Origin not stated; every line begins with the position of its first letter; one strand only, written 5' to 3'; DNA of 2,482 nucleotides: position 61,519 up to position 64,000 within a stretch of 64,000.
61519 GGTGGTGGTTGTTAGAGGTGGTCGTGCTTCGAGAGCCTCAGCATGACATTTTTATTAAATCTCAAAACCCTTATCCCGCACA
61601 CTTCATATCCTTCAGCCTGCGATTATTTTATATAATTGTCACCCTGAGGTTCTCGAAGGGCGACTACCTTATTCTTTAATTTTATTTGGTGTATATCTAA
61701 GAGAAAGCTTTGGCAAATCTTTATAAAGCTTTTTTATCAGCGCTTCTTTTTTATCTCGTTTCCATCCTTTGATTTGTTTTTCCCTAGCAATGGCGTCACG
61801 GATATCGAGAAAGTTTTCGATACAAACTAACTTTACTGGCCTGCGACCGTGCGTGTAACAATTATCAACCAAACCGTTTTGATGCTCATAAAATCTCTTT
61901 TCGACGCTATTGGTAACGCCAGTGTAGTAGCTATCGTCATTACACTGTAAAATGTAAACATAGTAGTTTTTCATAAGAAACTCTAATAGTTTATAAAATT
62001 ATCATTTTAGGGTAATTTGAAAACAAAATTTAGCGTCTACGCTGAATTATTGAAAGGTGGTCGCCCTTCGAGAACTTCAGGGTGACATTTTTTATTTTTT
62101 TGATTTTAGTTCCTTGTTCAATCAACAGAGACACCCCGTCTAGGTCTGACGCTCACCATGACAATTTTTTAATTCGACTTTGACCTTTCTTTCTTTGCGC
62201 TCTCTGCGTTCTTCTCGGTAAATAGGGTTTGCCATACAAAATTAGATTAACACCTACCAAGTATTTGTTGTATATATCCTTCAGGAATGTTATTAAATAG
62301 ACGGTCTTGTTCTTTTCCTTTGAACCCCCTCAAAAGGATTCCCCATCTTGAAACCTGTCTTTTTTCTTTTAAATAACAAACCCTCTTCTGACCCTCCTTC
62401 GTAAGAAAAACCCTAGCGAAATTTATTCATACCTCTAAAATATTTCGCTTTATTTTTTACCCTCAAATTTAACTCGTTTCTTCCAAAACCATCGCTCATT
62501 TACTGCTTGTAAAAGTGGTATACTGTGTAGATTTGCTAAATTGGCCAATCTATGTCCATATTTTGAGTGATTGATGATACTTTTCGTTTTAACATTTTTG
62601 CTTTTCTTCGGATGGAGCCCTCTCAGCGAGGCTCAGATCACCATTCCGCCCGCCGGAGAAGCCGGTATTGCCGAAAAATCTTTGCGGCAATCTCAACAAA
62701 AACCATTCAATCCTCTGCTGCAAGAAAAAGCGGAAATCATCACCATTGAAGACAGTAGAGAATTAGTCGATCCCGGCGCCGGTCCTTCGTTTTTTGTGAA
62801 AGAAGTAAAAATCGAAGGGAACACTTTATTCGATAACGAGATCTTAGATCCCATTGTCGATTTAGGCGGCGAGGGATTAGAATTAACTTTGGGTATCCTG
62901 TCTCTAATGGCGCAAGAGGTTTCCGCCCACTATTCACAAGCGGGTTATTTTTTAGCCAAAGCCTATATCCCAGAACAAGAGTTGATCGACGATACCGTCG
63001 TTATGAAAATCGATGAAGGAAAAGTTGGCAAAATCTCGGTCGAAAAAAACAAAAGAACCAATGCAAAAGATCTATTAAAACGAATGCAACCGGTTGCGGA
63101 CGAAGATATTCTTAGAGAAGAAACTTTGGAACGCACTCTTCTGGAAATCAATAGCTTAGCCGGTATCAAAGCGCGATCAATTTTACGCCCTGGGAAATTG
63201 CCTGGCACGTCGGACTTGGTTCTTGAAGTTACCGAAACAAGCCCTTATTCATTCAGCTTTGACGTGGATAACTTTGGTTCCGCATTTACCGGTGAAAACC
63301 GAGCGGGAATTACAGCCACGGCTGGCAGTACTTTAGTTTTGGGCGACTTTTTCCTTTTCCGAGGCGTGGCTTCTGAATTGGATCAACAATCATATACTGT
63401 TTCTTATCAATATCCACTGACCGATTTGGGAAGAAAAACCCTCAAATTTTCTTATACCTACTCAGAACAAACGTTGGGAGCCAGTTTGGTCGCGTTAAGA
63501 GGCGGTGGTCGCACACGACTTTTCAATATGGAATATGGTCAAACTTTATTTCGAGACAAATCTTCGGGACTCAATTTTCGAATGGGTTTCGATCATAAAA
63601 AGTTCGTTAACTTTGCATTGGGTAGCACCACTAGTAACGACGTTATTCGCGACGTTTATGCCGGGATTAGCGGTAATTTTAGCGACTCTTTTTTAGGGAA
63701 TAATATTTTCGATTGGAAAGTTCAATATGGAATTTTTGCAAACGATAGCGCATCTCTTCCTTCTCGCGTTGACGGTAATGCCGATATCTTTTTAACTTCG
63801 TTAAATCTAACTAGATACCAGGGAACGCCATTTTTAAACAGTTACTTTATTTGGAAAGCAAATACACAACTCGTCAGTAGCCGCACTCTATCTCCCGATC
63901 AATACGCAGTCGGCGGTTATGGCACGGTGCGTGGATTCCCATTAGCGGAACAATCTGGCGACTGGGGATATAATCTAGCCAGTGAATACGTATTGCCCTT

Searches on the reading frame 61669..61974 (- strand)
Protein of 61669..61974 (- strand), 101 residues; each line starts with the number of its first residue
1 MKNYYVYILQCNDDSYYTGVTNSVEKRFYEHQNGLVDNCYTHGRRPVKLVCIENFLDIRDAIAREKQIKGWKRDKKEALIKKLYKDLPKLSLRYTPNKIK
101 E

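Call 80: search_protein_families(library=pfam, proteins=[window:61669-61974:-], max_evalue=0.001)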
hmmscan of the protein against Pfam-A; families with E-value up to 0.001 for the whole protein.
window:61669-61974:- (101 aa): 1 family
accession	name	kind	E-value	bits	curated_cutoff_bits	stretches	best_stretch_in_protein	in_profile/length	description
PF01541.30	GIY-YIG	-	8.9e-18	64.8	22.6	1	3-76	1-76/78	GIY-YIG catalytic domain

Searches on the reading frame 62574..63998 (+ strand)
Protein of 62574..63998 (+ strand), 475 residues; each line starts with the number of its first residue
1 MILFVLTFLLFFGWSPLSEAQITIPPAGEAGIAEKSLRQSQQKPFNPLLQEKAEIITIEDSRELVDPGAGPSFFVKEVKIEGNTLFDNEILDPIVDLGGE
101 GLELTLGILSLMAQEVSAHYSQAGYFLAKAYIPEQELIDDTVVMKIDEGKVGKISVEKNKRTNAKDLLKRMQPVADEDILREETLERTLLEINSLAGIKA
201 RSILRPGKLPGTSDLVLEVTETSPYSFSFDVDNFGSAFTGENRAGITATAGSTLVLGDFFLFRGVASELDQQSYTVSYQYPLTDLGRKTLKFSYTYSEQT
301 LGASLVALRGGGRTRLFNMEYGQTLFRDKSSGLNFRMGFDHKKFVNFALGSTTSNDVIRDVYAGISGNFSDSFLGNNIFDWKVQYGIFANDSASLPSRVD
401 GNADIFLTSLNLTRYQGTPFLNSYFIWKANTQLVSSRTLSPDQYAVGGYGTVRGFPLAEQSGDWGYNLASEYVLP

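Call 80: search_protein_families(library=pfam, proteins=[window:62574-63998:+], max_evalue=0.001)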
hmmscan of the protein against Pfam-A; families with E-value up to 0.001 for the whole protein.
window:62574-63998:+ (475 aa): 3 families
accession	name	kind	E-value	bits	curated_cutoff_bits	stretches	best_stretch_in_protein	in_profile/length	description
PF03865.19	ShlB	-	4.2e-21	76.2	22.7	1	211-466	1-262/311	Haemolysin secretion/activation protein ShlB/FhaC/HecB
PF08479.16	POTRA_2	-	2.7e-12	46.8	24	1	73-149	1-76/76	POTRA domain, ShlB-type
PF07244.20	POTRA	-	1.2e-06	29.6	21.3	0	75-149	3-79/79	Surface antigen variable number repeat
